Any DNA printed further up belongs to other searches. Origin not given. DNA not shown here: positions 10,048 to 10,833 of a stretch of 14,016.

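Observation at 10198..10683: Minimal beta-carbonic-anhydrase-like protein with CxDxR and HxxC motifs but lacking the RNAGN block and the usual C-terminal extension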

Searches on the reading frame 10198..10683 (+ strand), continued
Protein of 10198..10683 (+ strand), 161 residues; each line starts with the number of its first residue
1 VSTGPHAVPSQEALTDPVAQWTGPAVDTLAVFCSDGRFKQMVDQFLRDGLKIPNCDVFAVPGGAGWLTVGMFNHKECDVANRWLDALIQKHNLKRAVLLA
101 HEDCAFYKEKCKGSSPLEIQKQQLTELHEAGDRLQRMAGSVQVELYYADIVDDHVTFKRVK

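Call 32: find_encoding_contigs(protein=P0196, flank=5000, max_places=1)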
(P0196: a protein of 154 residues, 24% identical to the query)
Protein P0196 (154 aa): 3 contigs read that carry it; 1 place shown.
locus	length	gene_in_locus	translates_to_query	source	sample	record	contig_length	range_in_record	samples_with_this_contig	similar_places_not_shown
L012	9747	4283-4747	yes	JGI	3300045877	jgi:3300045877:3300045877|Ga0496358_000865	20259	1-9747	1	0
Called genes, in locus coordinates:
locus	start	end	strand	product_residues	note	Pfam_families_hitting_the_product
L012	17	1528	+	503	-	PF17297:PEPCK_N, PF00821:PEPCK_GTP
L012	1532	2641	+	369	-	PF01266:DAO, PF13450:NAD_binding_8 (weak)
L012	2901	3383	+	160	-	PF00731:AIRC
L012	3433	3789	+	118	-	PF10861:DUF2784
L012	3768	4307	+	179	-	PF00702:Hydrolase (faint), PF08645:PNK3P, PF13419:HAD_2 (weak), PF13242:Hydrolase_like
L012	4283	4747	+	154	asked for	PF20393:Pro_CA_2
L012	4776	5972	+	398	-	PF00155:Aminotran_1_2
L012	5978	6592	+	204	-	PF02245:Pur_DNA_glyco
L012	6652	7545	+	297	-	PF01259:SAICAR_synt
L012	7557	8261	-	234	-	PF08843:AbiEii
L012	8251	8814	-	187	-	-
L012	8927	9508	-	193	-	PF07998:Peptidase_M54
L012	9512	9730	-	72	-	-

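Call 33: find_encoding_contigs(protein=P0132, flank=5000, max_places=1)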
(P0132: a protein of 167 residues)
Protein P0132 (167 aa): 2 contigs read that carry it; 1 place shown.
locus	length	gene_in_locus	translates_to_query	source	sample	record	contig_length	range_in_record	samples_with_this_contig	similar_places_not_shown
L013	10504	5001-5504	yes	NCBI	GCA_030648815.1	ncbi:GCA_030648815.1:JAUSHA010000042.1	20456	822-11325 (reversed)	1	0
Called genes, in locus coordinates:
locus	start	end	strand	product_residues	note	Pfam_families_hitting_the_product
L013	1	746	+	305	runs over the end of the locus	PF03741:TerC, PF04332:DUF475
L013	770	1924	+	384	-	PF01702:TGT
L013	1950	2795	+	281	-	PF01026:TatD_DNase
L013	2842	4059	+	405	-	PF00464:SHMT, PF00155:Aminotran_1_2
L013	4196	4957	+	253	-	PF00763:THF_DHG_CYH, PF02882:THF_DHG_CYH_C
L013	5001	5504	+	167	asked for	PF20393:Pro_CA_2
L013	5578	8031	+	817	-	PF00133:tRNA-synt_1, PF09334:tRNA-synt_1g, PF13603:tRNA-synt_1_2, PF00133:tRNA-synt_1, PF09334:tRNA-synt_1g (weak), PF08264:Anticodon_1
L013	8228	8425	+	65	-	PF00313:CSD, PF08206:OB_RNB (weak)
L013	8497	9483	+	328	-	PF01018:GTP1_OBG, PF01926:MMR_HSR1, PF02421:FeoB_N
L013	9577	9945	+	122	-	-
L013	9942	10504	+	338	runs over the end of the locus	PF03747:ADP_ribosyl_GH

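Call 35: predict_structure(alignment_id=A2)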
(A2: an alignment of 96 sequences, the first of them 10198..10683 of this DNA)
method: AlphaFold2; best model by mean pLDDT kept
length: 161 residues; sequences in the alignment: 96
mean_pLDDT: 94.9   pTM: 0.86
mean pLDDT of the five models: 94.9, 94.5, 93.8, 93.7, 93.7
residues with pLDDT >= 90: 140; 70-90: 16; 50-70: 5; < 50: 0
segments of 3 or more residues with pLDDT < 50: none
pLDDT, mean of each block of 10 residues (from residue 1): 71 87 93 98 98 98 97 95 97 98 98 98 98 96 98 97 92
secondary structure, 60 per line:
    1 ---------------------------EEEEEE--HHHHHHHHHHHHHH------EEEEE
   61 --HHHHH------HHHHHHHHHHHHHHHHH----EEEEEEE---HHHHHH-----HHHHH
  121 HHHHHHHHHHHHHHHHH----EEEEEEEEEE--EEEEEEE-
elements in order: E28-33 H36-49 E56-60 H63-67 H74-90 E95-101 H105-110 H116-137 E142-151 E154-160
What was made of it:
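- On Beta-carbonic-anhydrase superfamily (fold level): The AF2 model has pLDDT 94.9 (call 35).
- The AF2 model has pLDDT 94.9 and pTM 0.86 (call 35).
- Tried and rejected: It was redone with 96 diverse sequences (call 35).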

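Call 39: find_related_loci(query=A3, collection=genome_contigs, flank=6000)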
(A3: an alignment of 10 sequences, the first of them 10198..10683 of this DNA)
Query A3 (161 aa) in genome_contigs; peptide patterns used: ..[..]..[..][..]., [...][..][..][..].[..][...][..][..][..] (x = any residue, [..] = any of these).
182 stretches matched a pattern; 151 encode a relative of the query (tblastn E <= 1e-3); the best 80 are kept; 80 distinct loci.
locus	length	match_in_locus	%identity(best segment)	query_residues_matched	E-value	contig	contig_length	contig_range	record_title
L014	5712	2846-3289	39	13-161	2e-32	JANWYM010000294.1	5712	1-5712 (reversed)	MAG: Abditibacteriales bacterium isolate SKYG70 NODE_294_length_5712_cov_3.778882, whole genome shotgun sequence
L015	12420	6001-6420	39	21-161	4e-30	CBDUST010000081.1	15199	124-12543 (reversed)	MAG TPA_asm: uncultured bacterium isolate SRR22302372_binner13_Refined_15 genome assembly, contig: ERZ25748031.408, whol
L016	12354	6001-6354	43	30-148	3e-27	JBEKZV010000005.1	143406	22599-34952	MAG: Thermoguttaceae bacterium isolate SPRUCE 78 SPRUCE_78_5, whole genome shotgun sequence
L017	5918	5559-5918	39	27-146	2e-27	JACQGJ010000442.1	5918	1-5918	MAG: Armatimonadetes bacterium isolate NC_groundwater_1070_Ag_S2p5_59_96 S_2p5_S6_coassembly_k141_3266892, whole genome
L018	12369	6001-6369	40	30-153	7e-27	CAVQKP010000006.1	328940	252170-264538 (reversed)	MAG: Pirellulales bacterium isolate MFD02416.bin.2.109 genome assembly, contig: contig_14399, whole genome shotgun seque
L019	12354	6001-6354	44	30-148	2e-26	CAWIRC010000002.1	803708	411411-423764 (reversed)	MAG: Pirellulales bacterium isolate MFD04408.bin.2.94 genome assembly, contig: contig_23219, whole genome shotgun sequen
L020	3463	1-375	38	37-161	2e-26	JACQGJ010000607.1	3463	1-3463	MAG: Armatimonadetes bacterium isolate NC_groundwater_1070_Ag_S2p5_59_96 S_2p5_S6_coassembly_k141_4291726, whole genome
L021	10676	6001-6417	36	9-148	2e-26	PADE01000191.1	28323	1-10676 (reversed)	MAG: Planctomycetaceae bacterium isolate NAT155 99817, whole genome shotgun sequence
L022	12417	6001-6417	39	9-148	3e-26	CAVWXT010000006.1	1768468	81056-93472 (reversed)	MAG: uncultured Planctomycetaceae bacterium isolate MFD03726.bin.2.145 genome assembly, contig: contig_20397, whole geno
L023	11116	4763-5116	43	30-148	4e-26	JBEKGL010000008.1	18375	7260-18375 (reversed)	MAG: Thermoguttaceae bacterium isolate SPRUCE 252 SPRUCE_252_8, whole genome shotgun sequence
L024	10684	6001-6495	34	4-161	5e-26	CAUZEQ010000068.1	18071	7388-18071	MAG: Planctomycetota bacterium isolate CB11b_AW.61 genome assembly, contig: Ga0310124_10001205, whole genome shotgun seq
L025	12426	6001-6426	37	5-148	1e-25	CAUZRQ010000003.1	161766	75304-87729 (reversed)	MAG: Planctomycetota bacterium isolate CB6_AW.30 genome assembly, contig: Ga0310123_10000011, whole genome shotgun seque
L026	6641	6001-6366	40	26-148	2e-25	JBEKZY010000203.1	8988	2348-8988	MAG: Thermoguttaceae bacterium isolate SPRUCE 80 SPRUCE_80_203, whole genome shotgun sequence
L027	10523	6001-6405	37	27-161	3e-25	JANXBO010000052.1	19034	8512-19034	MAG: Armatimonadota bacterium isolate SKYB36 NODE_52_length_19034_cov_5.184206, whole genome shotgun sequence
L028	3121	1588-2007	35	13-153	3e-25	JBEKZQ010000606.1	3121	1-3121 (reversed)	MAG: Thermoguttaceae bacterium isolate SPRUCE 73 SPRUCE_73_606, whole genome shotgun sequence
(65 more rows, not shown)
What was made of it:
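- The family is spread widely across soil and aquatic heterotrophs (call 39).
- Tried and rejected: It was redone with a 10-sequence alignment (call 39), which biases the sample toward flotillin-linked members.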

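Call 40: fold_search(model_id=the predicted structure, library=pdb)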
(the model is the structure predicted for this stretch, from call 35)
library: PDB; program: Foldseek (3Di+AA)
matches with E <= 10: 1275; with E <= 0.001: 76
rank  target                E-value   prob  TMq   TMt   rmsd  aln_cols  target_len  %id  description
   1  6gwu_D                5.1e-06  1.00  0.59  0.48   4.9       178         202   14  Carbonic anhydrase CaNce103p from Candida albicans (released 2018-11-07)
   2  6y04_A                2.2e-05  1.00  0.54  0.49   7.7       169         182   14  Crystal structure of beta-carbonic anhydrase isoform I (TvaCA1) from the Trichomonas vaginalis protozoan. (released 2020-07-08)
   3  6gwu_A                3.4e-05  1.00  0.63  0.50   3.6       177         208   14  Carbonic anhydrase CaNce103p from Candida albicans (released 2018-11-07)
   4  6gwu_B                3.9e-05  1.00  0.62  0.50   3.6       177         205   14  Carbonic anhydrase CaNce103p from Candida albicans (released 2018-11-07)
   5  6gwu_C                4.1e-05  1.00  0.63  0.51   3.6       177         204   14  Carbonic anhydrase CaNce103p from Candida albicans (released 2018-11-07)
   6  6jqe_A                4.4e-05  1.00  0.53  0.50   8.3       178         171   12  The structural basis of the beta-carbonic anhydrases CafD (wild type) of the filamentous fungus Aspergillus fumigatus (released 2019-08-14)
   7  1ym3                  4.4e-05  1.00  0.47  0.41   5.6       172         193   12  Crystal Structure of carbonic anhydrase RV3588c from Mycobacterium tuberculosis (released 2005-03-08)
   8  9s4g_A                5.3e-05  1.00  0.59  0.48   4.3       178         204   13  Carbonic anhydrases from Candida parapsilosis (released 2025-11-26)
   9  9s4g_D                5.7e-05  1.00  0.60  0.49   4.2       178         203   12  Carbonic anhydrases from Candida parapsilosis (released 2025-11-26)
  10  2w3q                  6.4e-05  1.00  0.53  0.39   4.9       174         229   13  Structure and inhibition of the CO2-sensing carbonic anhydrase Can2 from the pathogenic fungus Cryptococcus neoformans (released 2008-12-30)
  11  1g5c_A                7.8e-05  1.00  0.49  0.47   7.8       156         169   14  CRYSTAL STRUCTURE OF THE 'CAB' TYPE BETA CLASS CARBONIC ANHYDRASE FROM METHANOBACTERIUM THERMOAUTOTROPHICUM (released 2001-04-04)
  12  2w3n_B                8.3e-05  1.00  0.49  0.37   5.7       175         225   14  Structure and inhibition of the CO2-sensing carbonic anhydrase Can2 from the pathogenic fungus Cryptococcus neoformans (released 2008-12-30)
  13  6lai_A                9.4e-05  1.00  0.56  0.53   8.1       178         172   12  The structural basis of the beta-carbonic anhydrase CafD (E54A mutant) of the filamentous fungus Aspergillus fumigatus (released 2019-11-27)
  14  1ekj_D                9.4e-05  1.00  0.54  0.43   5.9       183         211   10  THE X-RAY CRYSTALLOGRAPHIC STRUCTURE OF BETA CARBONIC ANHYDRASE FROM THE C3 DICOT PISUM SATIVUM (released 2000-06-07)
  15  1ekj_F                1.1e-04  1.00  0.55  0.43   5.7       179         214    9  THE X-RAY CRYSTALLOGRAPHIC STRUCTURE OF BETA CARBONIC ANHYDRASE FROM THE C3 DICOT PISUM SATIVUM (released 2000-06-07)
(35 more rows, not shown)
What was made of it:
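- On Beta-carbonic-anhydrase superfamily (fold level): The top 50 Foldseek PDB hits are all beta-CAs (call 40).
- The top 50 Foldseek PDB hits are all beta-CAs, best E=5e-6 (call 40).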

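Call 59: search_protein_families(library=pfam, proteins=[L007:2783-3334:+, L009:2714-3256:+, L010:2717-3310:+, L027:3097-3999:+, L017:3322-5118:+, L017:1525-3021:+], max_evalue=1)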
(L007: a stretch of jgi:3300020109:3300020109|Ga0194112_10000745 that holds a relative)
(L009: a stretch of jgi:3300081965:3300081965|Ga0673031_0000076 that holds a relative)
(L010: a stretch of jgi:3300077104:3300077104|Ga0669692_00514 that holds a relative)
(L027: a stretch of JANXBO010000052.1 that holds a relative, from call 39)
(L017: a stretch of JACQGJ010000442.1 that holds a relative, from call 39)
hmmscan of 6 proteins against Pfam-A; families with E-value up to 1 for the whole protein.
L007:2783-3334:+ (183 aa): 2 families
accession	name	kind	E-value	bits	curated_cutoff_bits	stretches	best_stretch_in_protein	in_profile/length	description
PF01957.25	NfeD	-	0.0097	16.5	29.1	1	150-182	26-57/57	NfeD-like C-terminal, partner-binding domain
PF06724.16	DUF1206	-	0.03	14.8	26.2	1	91-128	4-41/70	Domain of Unknown Function (DUF1206)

L009:2714-3256:+ (180 aa): 1 family
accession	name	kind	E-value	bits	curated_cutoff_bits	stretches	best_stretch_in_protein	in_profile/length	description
PF01957.25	NfeD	-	0.029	15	29.1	1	117-178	3-57/57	NfeD-like C-terminal, partner-binding domain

L010:2717-3310:+ (197 aa): 2 families
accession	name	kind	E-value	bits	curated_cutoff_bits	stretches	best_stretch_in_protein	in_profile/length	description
PF01957.25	NfeD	-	0.0003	21.4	29.1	1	135-195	3-56/57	NfeD-like C-terminal, partner-binding domain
PF03302.18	VSP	-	0.42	9.9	31.4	1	111-185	307-373/397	Giardia variant-specific surface protein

L027:3097-3999:+ (301 aa): 1 family
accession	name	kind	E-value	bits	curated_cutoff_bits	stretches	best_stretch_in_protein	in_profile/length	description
PF21001.2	YqiJ_N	-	5.5e-06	27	23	1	155-219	53-116/116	Inner membrane protein YqiJ, N-terminal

L017:3322-5118:+ (598 aa): 4 families
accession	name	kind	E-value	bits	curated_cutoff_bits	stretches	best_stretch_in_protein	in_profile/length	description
PF00355.32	Rieske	-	6.7e-14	52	20.3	1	17-85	5-73/88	Rieske [2Fe-2S] domain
PF22543.2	Rieske_4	-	1.2e-09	38.9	28.4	1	16-85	2-75/119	Soluble Rieske-type ferredoxin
PF13806.12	Rieske_2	-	1.5e-07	31.7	27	1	16-110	4-104/104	Rieske-like [2Fe-2S] domain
PF12002.13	MgsA_C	-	0.2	12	27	0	252-314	14-76/167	MgsA AAA+ ATPase C terminal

L017:1525-3021:+ (498 aa): 1 family
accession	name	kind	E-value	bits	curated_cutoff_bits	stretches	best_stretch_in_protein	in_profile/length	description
PF16850.11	Inhibitor_I66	-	0.29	11.5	27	1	299-361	23-90/146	Peptidase inhibitor I66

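Call 61: list_cluster_members(proteins=[P0001, P0140, P0196, P0190])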
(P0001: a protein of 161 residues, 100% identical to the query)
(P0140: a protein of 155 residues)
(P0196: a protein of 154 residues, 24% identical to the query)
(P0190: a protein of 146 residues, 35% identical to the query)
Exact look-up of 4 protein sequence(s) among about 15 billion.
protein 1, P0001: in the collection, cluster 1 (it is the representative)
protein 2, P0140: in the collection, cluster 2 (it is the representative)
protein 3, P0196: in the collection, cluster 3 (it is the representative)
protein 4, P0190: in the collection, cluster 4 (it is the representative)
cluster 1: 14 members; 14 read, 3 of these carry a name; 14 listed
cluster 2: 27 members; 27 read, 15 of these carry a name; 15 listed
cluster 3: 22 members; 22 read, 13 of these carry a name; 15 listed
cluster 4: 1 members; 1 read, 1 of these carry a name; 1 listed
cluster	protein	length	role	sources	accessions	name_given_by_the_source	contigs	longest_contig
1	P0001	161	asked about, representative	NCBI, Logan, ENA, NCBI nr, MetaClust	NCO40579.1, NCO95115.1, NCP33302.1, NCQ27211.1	MAG: hypothetical protein GW911_18510 [Armatimonadetes bacterium] | hypothetical protein [Armatimonadota bacterium] | \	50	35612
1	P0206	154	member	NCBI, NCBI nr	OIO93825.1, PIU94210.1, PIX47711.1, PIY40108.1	MAG: hypothetical protein COZ06_28555 [Armatimonadetes bacterium ... | MAG: hypothetical protein AUJ96_29690 [Armatimonadetes bacterium CG2_30_66_41]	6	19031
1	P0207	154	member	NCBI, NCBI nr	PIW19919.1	MAG: hypothetical protein COW34_03060 [Armatimonadetes bacterium ...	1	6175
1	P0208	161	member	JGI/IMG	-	-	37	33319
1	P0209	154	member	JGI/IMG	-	-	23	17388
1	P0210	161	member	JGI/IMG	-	-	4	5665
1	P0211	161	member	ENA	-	-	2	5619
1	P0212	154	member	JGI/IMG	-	-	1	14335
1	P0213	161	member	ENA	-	-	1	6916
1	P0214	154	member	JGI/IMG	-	-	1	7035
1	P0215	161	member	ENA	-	-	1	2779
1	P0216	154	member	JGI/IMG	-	-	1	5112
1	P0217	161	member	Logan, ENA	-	-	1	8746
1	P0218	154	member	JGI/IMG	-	-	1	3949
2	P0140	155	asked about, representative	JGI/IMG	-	carbonic anhydrase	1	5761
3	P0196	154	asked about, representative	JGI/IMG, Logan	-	carbonic anhydrase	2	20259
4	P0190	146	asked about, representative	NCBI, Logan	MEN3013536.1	MAG: carbonic anhydrase [Endomicrobiia bacterium]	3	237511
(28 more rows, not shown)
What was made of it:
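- Checked: An alternative GTG at 10219 would give the 154-aa form that some database entries carry (call 61).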

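Call 64: search_protein_families(library=pfam, proteins=[P0041, P0057, P0064, P0098, P0048, P0150, P0151, P0058, P0087, P0044], max_evalue=0.1)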
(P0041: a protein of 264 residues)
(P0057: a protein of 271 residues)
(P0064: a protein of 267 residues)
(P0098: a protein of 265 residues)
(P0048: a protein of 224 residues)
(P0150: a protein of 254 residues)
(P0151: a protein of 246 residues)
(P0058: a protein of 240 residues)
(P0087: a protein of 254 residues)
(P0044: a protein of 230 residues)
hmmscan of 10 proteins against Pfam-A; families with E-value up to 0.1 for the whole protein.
P0041 (264 aa): 1 family
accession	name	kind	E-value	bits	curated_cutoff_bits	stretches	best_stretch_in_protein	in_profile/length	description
PF20393.3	Pro_CA_2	-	2.9e-08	34.4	30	1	127-245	6-114/125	Putative carbonic anhydrase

P0057 (271 aa): 2 families
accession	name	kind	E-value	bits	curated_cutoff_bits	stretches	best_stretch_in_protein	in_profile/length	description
PF20393.3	Pro_CA_2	-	5.2e-10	40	30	1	136-254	7-115/125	Putative carbonic anhydrase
PF00550.31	PP-binding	-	0.0016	19.1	20.8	1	11-68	5-65/67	Phosphopantetheine attachment site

P0064 (267 aa): 7 families
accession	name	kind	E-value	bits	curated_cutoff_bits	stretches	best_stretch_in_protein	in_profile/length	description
PF20393.3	Pro_CA_2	-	7.4e-13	49.2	30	1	128-252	6-117/125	Putative carbonic anhydrase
PF00430.23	ATP-synt_B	-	0.0037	17.8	28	1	40-86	35-80/132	ATP synthase B/B' CF(0)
PF00484.24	Pro_CA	-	0.0045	17.7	25.7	0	128-212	1-73/156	Carbonic anhydrase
PF16999.10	V-ATPase_G_2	-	0.0052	17.8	28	1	37-91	4-57/104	Vacuolar (H+)-ATPase G subunit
PF24743.1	DUF7692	-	0.0061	17.1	26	1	34-78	6-50/55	Domain of unknown function (DUF7692)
PF05103.18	DivIVA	-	0.024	15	28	0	52-91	77-116/131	DivIVA protein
PF06188.17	HrpE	-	0.043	14.1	23.5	1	33-89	3-59/191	HrpE/YscL/FliH and V-type ATPase subunit E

P0098 (265 aa): 3 families
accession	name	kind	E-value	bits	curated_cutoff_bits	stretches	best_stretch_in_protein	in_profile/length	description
PF14237.11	GYF_2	-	1.4e-12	47.6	25.8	1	5-54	1-50/50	GYF domain 2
PF20393.3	Pro_CA_2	-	2.6e-08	34.6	30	1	132-248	7-113/125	Putative carbonic anhydrase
PF23917.1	DUF7256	-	0.07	13.3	27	0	159-211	16-67/138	Domain of unknown function (DUF7256)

P0048 (224 aa): 2 families
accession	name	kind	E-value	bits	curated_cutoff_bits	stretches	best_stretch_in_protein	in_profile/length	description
PF20393.3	Pro_CA_2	-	9.5e-06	26.3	30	1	68-150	5-84/125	Putative carbonic anhydrase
PF22109.2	Zn_ribbon_tTFIIB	-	0.0086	16.4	28.6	1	27-45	9-27/40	Transcription factor IIB, zinc ribbon, Trypanosome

P0150 (254 aa): 3 families
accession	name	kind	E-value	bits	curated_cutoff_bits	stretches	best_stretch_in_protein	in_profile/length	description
PF20393.3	Pro_CA_2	-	1.3e-06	29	30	1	117-239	7-116/125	Putative carbonic anhydrase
PF00781.29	DAGK_cat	-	0.039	14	23.6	1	104-169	45-104/125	Diacylglycerol kinase catalytic domain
PF02862.22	DDHD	-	0.053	14.1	28.3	1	44-87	131-203/258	DDHD domain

P0151 (246 aa): 5 families
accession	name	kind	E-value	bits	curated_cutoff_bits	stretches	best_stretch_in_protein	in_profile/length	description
PF20393.3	Pro_CA_2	-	2.3e-10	41.2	30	1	109-232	6-115/125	Putative carbonic anhydrase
PF00484.24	Pro_CA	-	0.00021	22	25.7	1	152-192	31-71/156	Carbonic anhydrase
PF24414.1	DUF7547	-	0.0076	16.7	27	1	16-92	90-168/209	Family of unknown function (DUF7547)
PF05960.17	DUF885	-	0.042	13.9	32.4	1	23-101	260-334/532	Bacterial protein of unknown function (DUF885)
PF12137.13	RapA_C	-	0.084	12.3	26.8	0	13-69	257-313/360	RNA polymerase recycling family C-terminal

P0058 (240 aa): 1 family
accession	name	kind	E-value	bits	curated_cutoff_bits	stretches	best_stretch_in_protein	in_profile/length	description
PF20393.3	Pro_CA_2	-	1.7e-07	31.9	30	1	107-227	5-115/125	Putative carbonic anhydrase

P0087 (254 aa): 1 family
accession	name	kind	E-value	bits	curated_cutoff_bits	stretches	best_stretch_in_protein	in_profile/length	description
PF20393.3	Pro_CA_2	-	2.1e-08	34.9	30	1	121-238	6-113/125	Putative carbonic anhydrase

P0044 (230 aa): 2 families
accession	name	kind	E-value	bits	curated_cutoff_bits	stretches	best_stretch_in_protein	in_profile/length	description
PF20393.3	Pro_CA_2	-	4.8e-08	33.7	30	1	96-209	6-109/125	Putative carbonic anhydrase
PF14237.11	GYF_2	-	0.00011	22.4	25.8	1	8-57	1-50/50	GYF domain 2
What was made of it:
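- On Canonical beta-CA family, Pfam PF00484 (Pro_CA): Relatives P0064 and P0151 reach only 17.7 and 22 bits against a cut-off of 25.7 (call 64).
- Family members P0064 and P0151 give sub-threshold PF00484 hits (call 64). Other family members carry protein-interaction modules at the N-terminus: GYF_2, a coiled coil, and an ACP-like domain (call 64).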

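Call 65: find_encoding_contigs(protein=P0064, flank=5000, max_places=1)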
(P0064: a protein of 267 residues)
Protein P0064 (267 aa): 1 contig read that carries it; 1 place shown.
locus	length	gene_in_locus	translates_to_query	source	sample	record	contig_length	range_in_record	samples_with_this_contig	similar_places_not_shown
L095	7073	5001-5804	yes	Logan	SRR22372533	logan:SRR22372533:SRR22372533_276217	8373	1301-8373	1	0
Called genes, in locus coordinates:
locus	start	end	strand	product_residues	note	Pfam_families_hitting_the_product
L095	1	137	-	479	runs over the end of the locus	?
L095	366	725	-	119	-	PF04020:Phage_holin_4_2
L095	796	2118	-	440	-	PF01541:GIY-YIG, PF27096:UvrC_M, PF02151:UVR, PF08459:UvrC_RNaseH_dom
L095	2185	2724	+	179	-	-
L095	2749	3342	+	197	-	-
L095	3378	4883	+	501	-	PF01145:Band_7, PF15975:Flot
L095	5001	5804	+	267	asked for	PF20393:Pro_CA_2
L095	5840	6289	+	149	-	-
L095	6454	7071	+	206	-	?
